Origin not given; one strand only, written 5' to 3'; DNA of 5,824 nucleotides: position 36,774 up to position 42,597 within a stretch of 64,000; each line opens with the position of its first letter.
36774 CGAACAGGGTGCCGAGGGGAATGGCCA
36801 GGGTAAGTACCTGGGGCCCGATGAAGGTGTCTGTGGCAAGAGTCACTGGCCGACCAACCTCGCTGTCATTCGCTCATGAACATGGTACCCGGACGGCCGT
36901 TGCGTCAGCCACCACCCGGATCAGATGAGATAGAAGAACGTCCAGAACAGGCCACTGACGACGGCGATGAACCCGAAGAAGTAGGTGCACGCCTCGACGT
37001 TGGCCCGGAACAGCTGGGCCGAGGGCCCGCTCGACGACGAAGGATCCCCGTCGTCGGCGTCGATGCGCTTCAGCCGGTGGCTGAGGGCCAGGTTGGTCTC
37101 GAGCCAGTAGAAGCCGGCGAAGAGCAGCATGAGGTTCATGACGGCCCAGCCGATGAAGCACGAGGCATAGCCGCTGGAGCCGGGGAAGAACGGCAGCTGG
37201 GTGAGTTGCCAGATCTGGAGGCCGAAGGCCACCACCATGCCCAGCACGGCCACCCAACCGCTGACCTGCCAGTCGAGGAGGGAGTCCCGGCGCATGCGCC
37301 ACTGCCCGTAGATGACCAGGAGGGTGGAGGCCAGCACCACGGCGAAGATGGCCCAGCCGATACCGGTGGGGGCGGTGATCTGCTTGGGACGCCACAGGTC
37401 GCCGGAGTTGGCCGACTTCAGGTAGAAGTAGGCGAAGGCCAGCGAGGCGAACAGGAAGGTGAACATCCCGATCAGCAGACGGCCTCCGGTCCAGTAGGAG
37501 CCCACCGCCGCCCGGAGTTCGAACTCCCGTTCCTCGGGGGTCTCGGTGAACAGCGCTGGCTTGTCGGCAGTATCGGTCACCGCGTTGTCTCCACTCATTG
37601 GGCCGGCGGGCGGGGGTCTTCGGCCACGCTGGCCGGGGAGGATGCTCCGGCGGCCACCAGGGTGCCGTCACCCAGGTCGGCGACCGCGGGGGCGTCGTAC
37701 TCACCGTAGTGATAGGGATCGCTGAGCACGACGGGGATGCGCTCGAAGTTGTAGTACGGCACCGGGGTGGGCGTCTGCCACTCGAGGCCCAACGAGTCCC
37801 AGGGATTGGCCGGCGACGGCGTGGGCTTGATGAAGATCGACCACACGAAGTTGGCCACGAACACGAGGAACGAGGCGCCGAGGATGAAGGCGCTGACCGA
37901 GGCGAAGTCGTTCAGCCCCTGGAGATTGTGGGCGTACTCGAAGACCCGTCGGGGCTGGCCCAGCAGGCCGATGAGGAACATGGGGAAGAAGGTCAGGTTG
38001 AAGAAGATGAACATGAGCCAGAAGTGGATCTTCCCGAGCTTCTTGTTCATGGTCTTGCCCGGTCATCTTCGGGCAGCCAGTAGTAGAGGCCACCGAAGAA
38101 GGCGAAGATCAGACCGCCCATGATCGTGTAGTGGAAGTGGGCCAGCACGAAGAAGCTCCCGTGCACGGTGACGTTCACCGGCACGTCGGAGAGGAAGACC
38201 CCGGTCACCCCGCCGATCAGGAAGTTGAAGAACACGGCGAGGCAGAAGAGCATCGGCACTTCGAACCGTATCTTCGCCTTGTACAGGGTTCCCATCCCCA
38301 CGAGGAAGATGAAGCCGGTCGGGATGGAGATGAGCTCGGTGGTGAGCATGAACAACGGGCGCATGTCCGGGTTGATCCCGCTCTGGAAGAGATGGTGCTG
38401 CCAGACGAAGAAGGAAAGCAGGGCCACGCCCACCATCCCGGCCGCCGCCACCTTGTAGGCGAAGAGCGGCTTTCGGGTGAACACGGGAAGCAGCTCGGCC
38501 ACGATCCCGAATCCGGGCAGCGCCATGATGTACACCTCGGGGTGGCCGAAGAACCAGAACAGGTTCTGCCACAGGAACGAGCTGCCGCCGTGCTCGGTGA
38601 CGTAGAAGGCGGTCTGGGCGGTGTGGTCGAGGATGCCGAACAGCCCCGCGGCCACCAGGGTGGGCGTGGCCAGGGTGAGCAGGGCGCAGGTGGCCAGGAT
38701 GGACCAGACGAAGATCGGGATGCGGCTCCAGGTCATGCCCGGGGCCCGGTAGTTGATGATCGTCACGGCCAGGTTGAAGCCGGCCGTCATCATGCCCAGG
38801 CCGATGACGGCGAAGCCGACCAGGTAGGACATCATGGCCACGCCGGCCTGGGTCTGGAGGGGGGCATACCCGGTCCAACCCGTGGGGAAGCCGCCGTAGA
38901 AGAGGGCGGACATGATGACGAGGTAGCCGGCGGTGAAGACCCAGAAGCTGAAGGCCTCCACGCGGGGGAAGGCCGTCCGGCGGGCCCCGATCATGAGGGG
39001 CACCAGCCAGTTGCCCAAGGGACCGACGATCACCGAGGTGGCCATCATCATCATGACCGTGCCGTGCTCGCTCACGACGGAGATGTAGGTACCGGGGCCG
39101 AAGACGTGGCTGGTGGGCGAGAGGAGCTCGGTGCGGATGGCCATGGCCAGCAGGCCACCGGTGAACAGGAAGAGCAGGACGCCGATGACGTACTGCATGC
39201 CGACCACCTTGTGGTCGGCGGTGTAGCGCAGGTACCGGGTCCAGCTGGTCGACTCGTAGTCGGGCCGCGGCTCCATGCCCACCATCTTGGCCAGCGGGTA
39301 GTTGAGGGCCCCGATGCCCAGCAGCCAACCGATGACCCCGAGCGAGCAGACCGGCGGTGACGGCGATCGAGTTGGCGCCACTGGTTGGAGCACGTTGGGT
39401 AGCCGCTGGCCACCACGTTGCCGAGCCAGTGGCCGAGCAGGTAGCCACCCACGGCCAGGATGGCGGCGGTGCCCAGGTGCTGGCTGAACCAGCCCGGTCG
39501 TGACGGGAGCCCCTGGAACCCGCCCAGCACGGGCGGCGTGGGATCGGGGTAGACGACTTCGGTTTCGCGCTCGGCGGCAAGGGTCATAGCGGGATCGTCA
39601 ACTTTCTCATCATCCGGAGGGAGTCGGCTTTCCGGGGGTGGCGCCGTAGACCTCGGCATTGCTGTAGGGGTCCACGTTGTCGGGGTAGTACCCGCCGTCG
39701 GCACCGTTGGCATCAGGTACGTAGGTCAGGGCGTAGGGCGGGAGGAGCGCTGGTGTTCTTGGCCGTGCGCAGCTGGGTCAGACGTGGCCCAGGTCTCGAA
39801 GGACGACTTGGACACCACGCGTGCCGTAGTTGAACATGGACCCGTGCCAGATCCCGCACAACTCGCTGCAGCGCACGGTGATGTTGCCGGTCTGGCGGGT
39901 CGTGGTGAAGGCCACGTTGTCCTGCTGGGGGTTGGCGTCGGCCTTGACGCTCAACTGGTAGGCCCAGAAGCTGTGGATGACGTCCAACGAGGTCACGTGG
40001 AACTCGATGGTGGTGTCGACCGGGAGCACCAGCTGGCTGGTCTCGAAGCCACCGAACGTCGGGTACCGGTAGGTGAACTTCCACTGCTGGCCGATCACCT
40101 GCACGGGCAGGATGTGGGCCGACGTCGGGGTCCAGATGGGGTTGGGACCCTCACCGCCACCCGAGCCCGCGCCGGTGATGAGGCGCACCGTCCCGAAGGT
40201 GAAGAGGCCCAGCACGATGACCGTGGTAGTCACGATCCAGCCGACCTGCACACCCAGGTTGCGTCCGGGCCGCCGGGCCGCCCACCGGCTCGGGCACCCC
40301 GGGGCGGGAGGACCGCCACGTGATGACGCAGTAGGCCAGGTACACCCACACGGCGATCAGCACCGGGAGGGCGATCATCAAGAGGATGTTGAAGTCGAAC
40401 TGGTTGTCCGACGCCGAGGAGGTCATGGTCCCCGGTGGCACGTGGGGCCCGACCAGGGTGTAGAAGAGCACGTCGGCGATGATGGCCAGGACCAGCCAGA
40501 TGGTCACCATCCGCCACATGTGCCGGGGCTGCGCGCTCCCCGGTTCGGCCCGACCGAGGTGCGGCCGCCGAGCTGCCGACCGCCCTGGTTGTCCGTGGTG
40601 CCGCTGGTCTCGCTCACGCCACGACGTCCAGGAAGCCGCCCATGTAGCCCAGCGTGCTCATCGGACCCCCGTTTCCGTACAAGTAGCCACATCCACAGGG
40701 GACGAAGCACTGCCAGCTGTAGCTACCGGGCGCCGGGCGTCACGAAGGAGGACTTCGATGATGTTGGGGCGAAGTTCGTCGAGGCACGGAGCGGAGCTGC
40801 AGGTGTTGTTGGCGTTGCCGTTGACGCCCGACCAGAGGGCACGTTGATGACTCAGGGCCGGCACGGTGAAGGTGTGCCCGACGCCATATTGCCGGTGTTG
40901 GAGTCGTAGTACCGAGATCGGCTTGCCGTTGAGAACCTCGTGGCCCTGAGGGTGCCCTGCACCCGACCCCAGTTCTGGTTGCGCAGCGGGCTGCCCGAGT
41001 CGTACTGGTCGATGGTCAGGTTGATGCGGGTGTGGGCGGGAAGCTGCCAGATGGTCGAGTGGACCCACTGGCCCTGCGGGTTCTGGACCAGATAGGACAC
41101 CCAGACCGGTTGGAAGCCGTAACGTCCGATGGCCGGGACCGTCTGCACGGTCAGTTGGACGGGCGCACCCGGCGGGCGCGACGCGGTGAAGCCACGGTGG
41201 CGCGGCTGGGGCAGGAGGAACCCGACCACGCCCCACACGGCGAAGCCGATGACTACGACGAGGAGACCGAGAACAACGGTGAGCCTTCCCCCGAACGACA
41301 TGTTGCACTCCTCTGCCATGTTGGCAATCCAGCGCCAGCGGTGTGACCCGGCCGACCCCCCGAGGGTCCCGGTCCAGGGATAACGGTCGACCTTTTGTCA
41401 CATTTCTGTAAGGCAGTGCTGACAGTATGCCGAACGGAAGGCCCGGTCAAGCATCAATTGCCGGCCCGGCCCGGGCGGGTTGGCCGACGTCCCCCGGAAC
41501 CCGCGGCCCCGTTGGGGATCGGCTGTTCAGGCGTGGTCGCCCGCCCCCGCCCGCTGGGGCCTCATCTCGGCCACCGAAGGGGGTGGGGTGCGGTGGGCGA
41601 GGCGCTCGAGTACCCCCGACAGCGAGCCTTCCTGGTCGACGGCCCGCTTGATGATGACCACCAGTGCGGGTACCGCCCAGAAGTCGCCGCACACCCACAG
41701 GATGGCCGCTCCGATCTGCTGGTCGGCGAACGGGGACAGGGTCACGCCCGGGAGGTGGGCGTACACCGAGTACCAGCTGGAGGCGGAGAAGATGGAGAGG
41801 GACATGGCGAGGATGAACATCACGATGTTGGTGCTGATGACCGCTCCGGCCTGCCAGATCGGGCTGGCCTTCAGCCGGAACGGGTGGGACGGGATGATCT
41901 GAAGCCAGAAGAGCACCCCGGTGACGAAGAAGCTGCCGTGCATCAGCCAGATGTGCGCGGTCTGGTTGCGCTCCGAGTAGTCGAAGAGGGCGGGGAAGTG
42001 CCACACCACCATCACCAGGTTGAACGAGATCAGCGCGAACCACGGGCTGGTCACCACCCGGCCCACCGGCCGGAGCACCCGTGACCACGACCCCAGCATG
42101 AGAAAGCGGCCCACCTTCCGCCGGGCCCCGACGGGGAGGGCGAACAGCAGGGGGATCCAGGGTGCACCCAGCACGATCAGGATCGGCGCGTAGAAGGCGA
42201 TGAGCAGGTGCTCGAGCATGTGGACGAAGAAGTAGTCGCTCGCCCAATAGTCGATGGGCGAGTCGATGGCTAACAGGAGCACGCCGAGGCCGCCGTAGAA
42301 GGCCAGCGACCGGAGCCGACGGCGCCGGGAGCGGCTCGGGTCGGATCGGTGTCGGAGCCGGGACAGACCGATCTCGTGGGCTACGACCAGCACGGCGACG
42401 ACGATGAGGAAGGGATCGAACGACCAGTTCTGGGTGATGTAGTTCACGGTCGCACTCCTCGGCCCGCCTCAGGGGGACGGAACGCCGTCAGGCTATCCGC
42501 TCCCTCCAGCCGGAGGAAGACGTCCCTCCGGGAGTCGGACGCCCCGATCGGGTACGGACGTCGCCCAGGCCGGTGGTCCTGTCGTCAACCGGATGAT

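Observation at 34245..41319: Respiratory oxidase locus riddled with single-base frame changes while neighbouring genes are clean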

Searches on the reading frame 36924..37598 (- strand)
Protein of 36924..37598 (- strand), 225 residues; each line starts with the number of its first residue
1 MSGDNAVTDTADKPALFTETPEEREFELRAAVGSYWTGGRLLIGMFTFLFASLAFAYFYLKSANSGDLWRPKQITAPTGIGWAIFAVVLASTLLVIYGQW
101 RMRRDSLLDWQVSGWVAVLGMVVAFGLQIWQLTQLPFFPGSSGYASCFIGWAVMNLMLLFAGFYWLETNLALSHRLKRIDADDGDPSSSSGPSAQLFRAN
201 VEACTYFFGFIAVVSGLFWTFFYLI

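Call 59: search_solved_structures(query=window:36924-37598:-, max_evalue=1)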
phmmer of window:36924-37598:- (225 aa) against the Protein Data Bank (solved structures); distinct sequences matched with E-value up to 1: 0.

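Call 60: search_protein_families(library=pfam, proteins=[window:36924-37598:-], max_evalue=5)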
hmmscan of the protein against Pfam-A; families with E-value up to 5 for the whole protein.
window:36924-37598:- (225 aa): 1 family
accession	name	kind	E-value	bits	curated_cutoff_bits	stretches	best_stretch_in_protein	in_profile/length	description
PF11239.13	DUF3040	-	4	8.2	24.7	1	80-129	45-83/84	Protein of unknown function (DUF3040)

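Call 61: search_protein_families(library=ncbifam, proteins=[window:36924-37598:-], max_evalue=0.01)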
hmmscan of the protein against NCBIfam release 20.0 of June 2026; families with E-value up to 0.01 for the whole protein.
window:36924-37598:- (225 aa): 0 families

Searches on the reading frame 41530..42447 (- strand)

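Call 35: search_protein_families(library=pfam, proteins=[window:41530-42447:-])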
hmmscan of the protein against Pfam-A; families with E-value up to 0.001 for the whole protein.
window:41530-42447:- (306 aa): 1 family
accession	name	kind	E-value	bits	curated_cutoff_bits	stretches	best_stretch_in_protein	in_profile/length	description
PF09678.15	Caa3_CtaG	-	8.7e-48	163.2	27.7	1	26-269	5-234/237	Cytochrome c oxidase caa3 assembly factor (Caa3_CtaG)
